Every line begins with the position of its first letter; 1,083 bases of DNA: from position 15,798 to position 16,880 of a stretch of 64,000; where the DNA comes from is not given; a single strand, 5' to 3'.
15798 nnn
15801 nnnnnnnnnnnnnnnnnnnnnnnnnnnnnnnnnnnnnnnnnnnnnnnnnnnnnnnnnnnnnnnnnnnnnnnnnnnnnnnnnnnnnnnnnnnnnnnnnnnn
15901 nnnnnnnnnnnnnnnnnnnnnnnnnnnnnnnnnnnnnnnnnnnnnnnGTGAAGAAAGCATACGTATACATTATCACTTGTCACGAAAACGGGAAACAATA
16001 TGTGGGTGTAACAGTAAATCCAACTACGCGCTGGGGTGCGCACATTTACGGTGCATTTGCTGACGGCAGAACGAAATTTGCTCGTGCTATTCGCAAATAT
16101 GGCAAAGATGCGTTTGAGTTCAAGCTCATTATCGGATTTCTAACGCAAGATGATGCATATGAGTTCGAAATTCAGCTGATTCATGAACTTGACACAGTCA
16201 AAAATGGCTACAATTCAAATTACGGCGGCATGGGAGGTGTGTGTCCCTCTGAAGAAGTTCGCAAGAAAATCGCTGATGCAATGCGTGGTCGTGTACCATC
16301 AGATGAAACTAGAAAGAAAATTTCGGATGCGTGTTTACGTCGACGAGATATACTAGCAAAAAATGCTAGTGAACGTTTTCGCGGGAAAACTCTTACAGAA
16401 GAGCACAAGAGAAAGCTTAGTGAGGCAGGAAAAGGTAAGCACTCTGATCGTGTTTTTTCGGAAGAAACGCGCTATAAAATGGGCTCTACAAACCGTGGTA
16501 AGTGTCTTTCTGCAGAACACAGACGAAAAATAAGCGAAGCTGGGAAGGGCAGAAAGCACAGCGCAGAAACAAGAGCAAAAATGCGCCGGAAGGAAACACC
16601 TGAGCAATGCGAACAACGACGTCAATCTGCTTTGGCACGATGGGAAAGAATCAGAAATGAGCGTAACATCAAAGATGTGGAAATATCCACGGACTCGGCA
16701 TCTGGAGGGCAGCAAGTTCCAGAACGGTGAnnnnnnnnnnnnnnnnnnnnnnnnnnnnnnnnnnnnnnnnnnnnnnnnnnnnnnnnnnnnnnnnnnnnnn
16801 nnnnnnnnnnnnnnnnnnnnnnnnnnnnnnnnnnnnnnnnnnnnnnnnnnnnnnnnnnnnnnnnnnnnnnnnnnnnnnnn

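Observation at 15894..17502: GIY-YIG homing endonuclease island overlapping the start of an RNA-ligase-like gene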

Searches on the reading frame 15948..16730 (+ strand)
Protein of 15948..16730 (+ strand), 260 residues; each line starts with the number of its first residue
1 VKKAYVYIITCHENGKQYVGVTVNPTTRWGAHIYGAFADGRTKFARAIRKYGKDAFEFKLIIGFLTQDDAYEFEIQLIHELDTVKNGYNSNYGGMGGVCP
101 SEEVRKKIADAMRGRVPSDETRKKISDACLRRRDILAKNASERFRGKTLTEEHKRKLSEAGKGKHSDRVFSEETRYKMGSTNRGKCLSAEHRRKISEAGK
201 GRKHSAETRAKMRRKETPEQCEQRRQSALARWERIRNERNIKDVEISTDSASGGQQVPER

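Call 4: search_protein_families(library=pfam, proteins=[window:15948-16730:+], max_evalue=0.01)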
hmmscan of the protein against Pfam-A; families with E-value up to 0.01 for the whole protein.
window:15948-16730:+ (260 aa): 3 families
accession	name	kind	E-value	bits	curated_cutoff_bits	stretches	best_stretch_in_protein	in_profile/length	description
PF01541.30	GIY-YIG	-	1e-13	51.8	22.6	1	3-89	1-78/78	GIY-YIG catalytic domain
PF07460.16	NUMOD3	-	3.8e-13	49.6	20.4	1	146-164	1-19/37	NUMOD3 motif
PF19835.5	SegE_GIY-YIG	-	0.00087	20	25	0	4-21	18-35/123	Putative endonuclease segE, GIY-YIG domain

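Call 5: search_protein_families(library=phrogs, proteins=[window:15948-16730:+], max_evalue=0.001)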
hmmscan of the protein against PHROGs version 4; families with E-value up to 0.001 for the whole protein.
window:15948-16730:+ (260 aa): 6 families
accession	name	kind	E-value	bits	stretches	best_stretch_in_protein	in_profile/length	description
phrog_314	-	DNA, RNA and nucleotide metabolism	6.3e-45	155.2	2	1-160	176-338/574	homing endonuclease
phrog_7168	-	DNA, RNA and nucleotide metabolism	5e-21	76.4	1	4-177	2-171/284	homing endonuclease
phrog_5123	-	DNA, RNA and nucleotide metabolism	1.6e-17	64.9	1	5-96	3-94/152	homing endonuclease with GIY-YIG motif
phrog_19446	-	DNA, RNA and nucleotide metabolism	1.7e-12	48.4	1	5-178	3-180/254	homing endonuclease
phrog_655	-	DNA, RNA and nucleotide metabolism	2.6e-07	31.9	0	151-233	115-197/343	homing endonuclease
phrog_447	-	other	1.6e-05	25.8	0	3-23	26-46/148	NAD synthetase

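Call 10: search_dna_similar(query=window:15948-16730:+, collection=phages, mode=protein, max_rows=30)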
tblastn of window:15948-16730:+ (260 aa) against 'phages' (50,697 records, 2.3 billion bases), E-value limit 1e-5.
Records with a match: 89; places in all: 91; records where one place covers at least 80% of the query: 25.
Best place of each record, by identity: <60% 89.
By first word of the organism name: Pseudomonas 22; Acinetobacter 10; Escherichia 9; Vibrio 8; Bacillus 6; Lactobacillus 6; Xanthomonas 5; Bacteroides 4; Clostridium 2; Pseudanabaena 2; and 10 more.
By host as written in the record: Pseudomonas aeruginosa PAO1 5; Pseudomonas syringae pv. porri LMG 28495 5; - 4; Xanthomonas arboricola pv. pruni strain Xcp1 4; Bacteroides intestinalis DSM 108646 4; Pseudomonas aeruginosa 4; Vibrio sp. 3; Acinetobacter baumannii (Acibaumc1) 3; and 39 more.
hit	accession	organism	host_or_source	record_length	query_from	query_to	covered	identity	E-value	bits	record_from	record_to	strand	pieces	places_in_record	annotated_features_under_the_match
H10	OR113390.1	Clostridium phage vB_CtyS-FA70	Clostridium sp.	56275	3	201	77%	40.0%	2e-19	93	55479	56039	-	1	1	ITEVIR: putative intron-associated endonuclease 1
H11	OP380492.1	Bacillus phage Nachito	Bacillus sp. ET1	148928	1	240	92%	30.7%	5e-13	74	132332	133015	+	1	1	G-I-Y Y-I-G endonuclease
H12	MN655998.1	Escherichia phage E26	enterotoxigenic Escherichia coli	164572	5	231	87%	30.2%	5e-8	59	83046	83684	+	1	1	hypothetical protein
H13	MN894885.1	Escherichia phage Ec_Makalu_001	Escherichia coli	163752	5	217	82%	31.4%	2e-8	61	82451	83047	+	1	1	putative Seg-like homing endonuclease, GIY-YIG family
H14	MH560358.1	Escherichia virus KFS-EC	Escherichia coli O157:H7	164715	5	217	82%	31.4%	2e-8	61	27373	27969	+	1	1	hypothetical protein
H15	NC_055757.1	Escherichia virus KFS-EC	Escherichia coli O157:H7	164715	5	217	82%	31.4%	2e-8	61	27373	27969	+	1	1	homing endonuclease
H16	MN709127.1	Escherichia phage Ec_Makalu_002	Escherichia coli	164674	5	217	82%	31.4%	3e-8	60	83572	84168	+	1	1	homing endonuclease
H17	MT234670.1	Pseudanabaena phage PA-SR01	Pseudanabaena sp. KCZY-C8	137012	6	204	77%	33.3%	1e-13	76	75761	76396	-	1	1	hypothetical protein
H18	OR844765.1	Escherichia phage ECO111 5-P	Escherichia coli O111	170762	6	202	76%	33.6%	1e-6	55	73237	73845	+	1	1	record has no annotation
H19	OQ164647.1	Vibrio phage vB_ValM_PVA8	Vibrio sp.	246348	4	232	88%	28.9%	2e-12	73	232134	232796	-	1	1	hypothetical protein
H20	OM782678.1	Vibrio phage PC-Liy1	Vibrio sp.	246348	4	232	88%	28.9%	2e-12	73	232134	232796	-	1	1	SegD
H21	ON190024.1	Vibrio phage PVA8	Vibrio sp.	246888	4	232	88%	28.9%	2e-12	73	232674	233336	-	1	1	SegD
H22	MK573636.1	Escherichia phage vB_EcoM_PHB13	Escherichia coli O157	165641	5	217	82%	30.6%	2e-7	57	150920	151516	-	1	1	homing endonuclease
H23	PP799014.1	Acinetobacter phage AB1I1T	Acinetobacter baumannii (Acibaumc1)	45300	6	225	85%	29.5%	8e-6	52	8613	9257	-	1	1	putative homing endonuclease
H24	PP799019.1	Acinetobacter phage AB2I2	Acinetobacter baumannii (Acibaumc2)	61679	6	225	85%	29.5%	8e-6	52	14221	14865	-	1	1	putative homing endonuclease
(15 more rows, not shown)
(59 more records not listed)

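Call 25: find_homologous_proteins(query=window:15948-16730:+, max_evalue=1e-8)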
Query window:15948-16730:+ (260 aa): 2330 proteins with E <= 1e-8 among 6056 candidates; the best 120 are listed.
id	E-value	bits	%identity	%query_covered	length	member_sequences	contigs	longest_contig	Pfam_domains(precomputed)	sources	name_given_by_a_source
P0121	5.6e-169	578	100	100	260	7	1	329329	PF07460.17,PF01541.31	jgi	-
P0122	1.1e-113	397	72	100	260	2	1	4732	PF07460.17,PF01541.31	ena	-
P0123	1.2e-106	374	69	98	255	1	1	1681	PF07460.17,PF01541.31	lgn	-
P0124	5.9e-58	215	49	93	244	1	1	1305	PF07460.17,PF01541.31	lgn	-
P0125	9.7e-41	158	35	80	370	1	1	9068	PF07460.17,PF01541.31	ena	-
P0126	1.5e-39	154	37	80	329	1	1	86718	PF07460.17,PF01541.31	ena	-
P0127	9.5e-39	152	37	82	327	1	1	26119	PF07460.17,PF01541.31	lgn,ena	-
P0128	4.9e-37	146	38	80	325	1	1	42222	PF07460.17,PF01541.31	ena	-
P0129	1.1e-35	142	39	81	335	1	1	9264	PF07460.17,PF01541.31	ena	-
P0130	2.6e-35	141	36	80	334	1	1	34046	PF07460.17,PF01541.31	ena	-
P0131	5.4e-35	139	40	80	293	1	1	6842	PF07460.17,PF01541.31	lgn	-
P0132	5.5e-35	139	35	88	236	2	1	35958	PF07460.17,PF01541.31,PF26249.1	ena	-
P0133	3.5e-33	134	39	80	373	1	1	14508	PF07460.17,PF01541.31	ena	-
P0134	1.4e-32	132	38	74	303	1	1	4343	PF07460.17,PF01541.31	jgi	jgi:group I intron endonuclease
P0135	3.1e-32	130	39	80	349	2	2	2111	PF07460.17,PF01541.31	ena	-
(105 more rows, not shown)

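Call 26: find_encoding_contigs(protein=P0122, flank=6000, max_places=3)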
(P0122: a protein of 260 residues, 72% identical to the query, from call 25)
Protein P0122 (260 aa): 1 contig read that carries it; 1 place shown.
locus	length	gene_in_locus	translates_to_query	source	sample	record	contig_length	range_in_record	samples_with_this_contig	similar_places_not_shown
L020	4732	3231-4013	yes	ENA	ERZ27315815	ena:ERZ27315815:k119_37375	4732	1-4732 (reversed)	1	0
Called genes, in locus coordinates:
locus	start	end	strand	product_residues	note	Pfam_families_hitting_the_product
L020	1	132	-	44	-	?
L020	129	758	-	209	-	-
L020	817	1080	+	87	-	-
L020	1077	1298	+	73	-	-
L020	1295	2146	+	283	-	PF00850:Hist_deacetyl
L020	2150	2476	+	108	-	-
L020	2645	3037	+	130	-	-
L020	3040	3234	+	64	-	-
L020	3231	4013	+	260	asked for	PF01541:GIY-YIG, PF07460:NUMOD3 (faint)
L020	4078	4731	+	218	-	?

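Call 27: find_encoding_contigs(protein=P0123, flank=6000, max_places=3)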
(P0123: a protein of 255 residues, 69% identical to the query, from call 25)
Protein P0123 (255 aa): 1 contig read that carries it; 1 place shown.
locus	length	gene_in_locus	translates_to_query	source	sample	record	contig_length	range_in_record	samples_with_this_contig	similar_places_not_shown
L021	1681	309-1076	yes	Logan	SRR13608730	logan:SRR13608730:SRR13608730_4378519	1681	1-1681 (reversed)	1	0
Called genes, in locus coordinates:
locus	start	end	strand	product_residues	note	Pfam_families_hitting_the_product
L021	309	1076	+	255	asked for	PF01541:GIY-YIG, PF07460:NUMOD3 (faint)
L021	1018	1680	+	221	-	?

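Call 28: find_encoding_contigs(protein=P0124, flank=6000, max_places=3)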
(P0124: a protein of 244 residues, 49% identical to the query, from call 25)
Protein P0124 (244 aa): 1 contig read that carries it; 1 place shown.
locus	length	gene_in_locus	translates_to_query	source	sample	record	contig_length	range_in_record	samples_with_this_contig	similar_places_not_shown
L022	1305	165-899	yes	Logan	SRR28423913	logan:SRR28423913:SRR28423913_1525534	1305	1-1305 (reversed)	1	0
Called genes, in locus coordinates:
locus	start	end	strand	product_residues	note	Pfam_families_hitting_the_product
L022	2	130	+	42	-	?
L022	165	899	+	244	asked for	PF01541:GIY-YIG, PF07460:NUMOD3 (faint)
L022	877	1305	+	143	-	?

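Call 32: search_protein_families(library=ncbifam, proteins=[window:15948-16727:+], max_evalue=0.01)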
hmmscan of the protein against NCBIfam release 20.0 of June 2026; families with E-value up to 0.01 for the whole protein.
window:15948-16727:+ (260 aa): 1 family
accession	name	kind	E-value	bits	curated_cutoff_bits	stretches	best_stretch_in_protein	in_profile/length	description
TIGR01453.1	grpIintron_endo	subfamily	2.4e-19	70.2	56.05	1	3-159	1-160/215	group I intron endonuclease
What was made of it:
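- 15948..16730 (+): Free-standing GIY-YIG homing endonuclease gene (260 aa, GTG start, TGA stop). Pfam GIY-YIG and NUMOD3 (call 4); TIGR01453 (call 32).
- Checked: (1) ORF 15948..16730 (+, GTG start, 260 aa) matches Pfam GIY-YIG (1e-13) and NUMOD3 (3.8e-13) (call 4), PHROG 314 'homing endonuclease' (6e-45, call 5) and TIGR01453 (2.4e-19, call 32).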

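Call 45: find_related_loci(query=window:15948-16727:+, collection=metagenome_contigs, flank=5000)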
Query window:15948-16727:+ (260 aa) in metagenome_contigs; peptide patterns used: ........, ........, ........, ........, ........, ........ (x = any residue, [..] = any of these).
208 stretches matched a pattern; 85 encode a relative of the query (tblastn E <= 1e-3); the best 80 are kept; 80 distinct loci.
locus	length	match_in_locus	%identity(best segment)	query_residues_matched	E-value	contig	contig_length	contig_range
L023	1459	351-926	38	6-212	2e-22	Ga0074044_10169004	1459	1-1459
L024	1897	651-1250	33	1-207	6e-18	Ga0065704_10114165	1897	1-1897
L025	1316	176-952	35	81-254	9e-18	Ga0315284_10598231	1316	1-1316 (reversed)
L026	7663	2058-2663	33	6-212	2e-17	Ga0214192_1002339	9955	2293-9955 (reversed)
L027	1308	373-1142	43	89-251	4e-16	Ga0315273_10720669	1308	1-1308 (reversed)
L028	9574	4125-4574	35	65-211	8e-16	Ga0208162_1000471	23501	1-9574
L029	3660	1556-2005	35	65-211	7e-16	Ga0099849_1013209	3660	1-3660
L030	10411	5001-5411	35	101-214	8e-16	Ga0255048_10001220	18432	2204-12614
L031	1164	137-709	30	5-209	1e-15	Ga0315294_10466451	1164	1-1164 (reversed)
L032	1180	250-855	34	53-212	4e-15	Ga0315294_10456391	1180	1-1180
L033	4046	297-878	31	5-213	9e-15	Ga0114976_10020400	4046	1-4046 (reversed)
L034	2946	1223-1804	31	5-213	8e-15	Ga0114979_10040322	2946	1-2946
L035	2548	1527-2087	37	50-232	2e-14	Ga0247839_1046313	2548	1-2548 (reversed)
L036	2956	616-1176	37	50-232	2e-14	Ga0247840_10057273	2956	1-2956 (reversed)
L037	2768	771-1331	37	50-232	2e-14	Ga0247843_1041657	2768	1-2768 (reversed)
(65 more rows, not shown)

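Call 46: find_related_loci(query=window:15948-16727:+, collection=viral_contigs, flank=5000)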
Query window:15948-16727:+ (260 aa) in viral_contigs; peptide patterns used: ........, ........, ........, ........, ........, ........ (x = any residue, [..] = any of these).
53 stretches matched a pattern; 34 encode a relative of the query (tblastn E <= 1e-3); 34 distinct loci.
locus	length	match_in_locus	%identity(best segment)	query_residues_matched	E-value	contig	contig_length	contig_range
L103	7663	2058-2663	33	6-212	2e-17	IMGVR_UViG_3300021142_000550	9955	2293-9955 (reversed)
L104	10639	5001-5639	34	65-231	3e-17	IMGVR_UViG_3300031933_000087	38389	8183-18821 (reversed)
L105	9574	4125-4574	35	65-211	7e-16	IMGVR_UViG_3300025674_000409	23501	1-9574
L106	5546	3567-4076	33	4-184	1e-12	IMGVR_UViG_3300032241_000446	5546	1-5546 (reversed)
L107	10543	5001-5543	29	4-216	1e-11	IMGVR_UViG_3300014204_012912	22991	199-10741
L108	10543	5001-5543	29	4-216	1e-11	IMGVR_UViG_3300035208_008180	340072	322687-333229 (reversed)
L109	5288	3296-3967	29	4-240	1e-11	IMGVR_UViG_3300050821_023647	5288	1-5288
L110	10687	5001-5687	28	6-229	7e-11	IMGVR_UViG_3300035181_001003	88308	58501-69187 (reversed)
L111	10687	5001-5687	28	6-229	7e-11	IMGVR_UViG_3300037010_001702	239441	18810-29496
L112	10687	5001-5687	28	6-229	7e-11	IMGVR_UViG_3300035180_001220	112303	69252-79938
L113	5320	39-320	39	80-212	5e-9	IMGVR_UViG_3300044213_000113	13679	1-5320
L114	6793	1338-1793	31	65-200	1e-8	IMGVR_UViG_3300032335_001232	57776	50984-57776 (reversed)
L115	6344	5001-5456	31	65-200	1e-8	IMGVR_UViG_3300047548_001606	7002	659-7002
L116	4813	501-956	31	65-200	1e-8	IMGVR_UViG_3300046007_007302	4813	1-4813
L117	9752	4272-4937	28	6-235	2e-8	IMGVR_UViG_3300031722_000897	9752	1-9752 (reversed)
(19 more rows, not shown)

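Call 50: search_solved_structures(query=window:15948-16727:+, max_evalue=1, show_alignments=3)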
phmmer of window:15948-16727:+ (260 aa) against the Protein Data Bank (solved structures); distinct sequences matched with E-value up to 1: 0.
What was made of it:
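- Closest known: I-TevI, the intron-encoded GIY-YIG endonuclease of the T4 td intron. Different: No single-sequence match to I-TevI was found in the PDB (call 50).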

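Call 53: search_solved_structures(query=A2, max_evalue=1, show_alignments=2)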
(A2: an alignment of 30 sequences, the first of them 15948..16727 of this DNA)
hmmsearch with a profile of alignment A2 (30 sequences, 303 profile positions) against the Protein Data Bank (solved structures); distinct sequences matched with E-value up to 1: 2.
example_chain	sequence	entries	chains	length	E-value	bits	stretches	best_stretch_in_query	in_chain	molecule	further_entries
1mk0_A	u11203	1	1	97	1.2e-14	57.8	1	3-91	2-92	Intron-associated endonuclease 1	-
1ln0_A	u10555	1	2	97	3.1e-14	56.5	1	3-91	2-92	intron-associated endonuclease 1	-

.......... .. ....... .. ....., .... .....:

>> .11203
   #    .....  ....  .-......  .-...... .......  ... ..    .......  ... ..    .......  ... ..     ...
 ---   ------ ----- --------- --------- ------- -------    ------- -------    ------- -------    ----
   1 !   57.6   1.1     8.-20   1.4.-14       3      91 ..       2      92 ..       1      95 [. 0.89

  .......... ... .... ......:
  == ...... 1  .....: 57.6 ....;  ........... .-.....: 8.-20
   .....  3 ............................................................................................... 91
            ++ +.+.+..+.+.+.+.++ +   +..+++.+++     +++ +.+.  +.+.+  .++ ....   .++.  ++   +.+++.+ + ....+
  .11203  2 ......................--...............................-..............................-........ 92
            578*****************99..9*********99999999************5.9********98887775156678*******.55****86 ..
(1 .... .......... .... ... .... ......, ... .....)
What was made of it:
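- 15948..16730 (+): A family profile matches the I-TevI catalytic domain 1mk0 at 1.2e-14 (call 53).
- On GIY-YIG homing endonucleases (I-TevI / Seg type): The profile aligns with I-TevI 1mk0 at 1.2e-14 (call 53).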

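Call 81: search_protein_families(library=pfam, proteins=[L020:3040-3231:+], max_evalue=0.01)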
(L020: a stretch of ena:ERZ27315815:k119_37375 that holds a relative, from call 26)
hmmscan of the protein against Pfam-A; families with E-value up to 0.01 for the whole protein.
L020:3040-3231:+ (64 aa): 0 families

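Call 90: find_encoding_contigs(protein=P0121, flank=1000, max_places=6)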
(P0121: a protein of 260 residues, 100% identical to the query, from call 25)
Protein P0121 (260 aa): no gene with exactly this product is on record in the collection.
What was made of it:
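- Tried and rejected: The rest of the genome could not be reached, and the look-up of the 329-kb contig through P0121 failed (call 90).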

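Call 91: list_cluster_members(proteins=[P0121, P0241, P0001])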
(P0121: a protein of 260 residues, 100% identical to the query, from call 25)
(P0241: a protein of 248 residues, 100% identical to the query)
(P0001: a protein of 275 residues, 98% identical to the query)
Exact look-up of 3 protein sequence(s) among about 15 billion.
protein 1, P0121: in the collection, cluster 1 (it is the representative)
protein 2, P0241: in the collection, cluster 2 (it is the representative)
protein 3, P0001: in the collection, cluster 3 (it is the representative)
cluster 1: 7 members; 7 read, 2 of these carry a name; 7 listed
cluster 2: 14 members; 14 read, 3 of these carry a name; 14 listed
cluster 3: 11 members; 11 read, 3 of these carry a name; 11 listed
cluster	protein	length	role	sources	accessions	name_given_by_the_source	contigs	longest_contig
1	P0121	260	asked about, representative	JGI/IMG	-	-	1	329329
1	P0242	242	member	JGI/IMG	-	hypothetical protein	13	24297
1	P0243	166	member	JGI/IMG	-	hypothetical protein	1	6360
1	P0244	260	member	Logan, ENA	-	-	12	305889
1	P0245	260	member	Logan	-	-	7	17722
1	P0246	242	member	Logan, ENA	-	-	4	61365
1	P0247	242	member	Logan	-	-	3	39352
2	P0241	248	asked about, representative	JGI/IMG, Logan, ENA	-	hypothetical protein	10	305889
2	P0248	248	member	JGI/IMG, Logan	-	hypothetical protein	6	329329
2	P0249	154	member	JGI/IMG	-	hypothetical protein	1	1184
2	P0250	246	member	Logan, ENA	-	-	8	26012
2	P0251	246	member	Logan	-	-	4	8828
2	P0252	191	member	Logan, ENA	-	-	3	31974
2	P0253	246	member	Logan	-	-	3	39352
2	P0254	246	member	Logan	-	-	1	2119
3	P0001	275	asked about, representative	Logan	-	-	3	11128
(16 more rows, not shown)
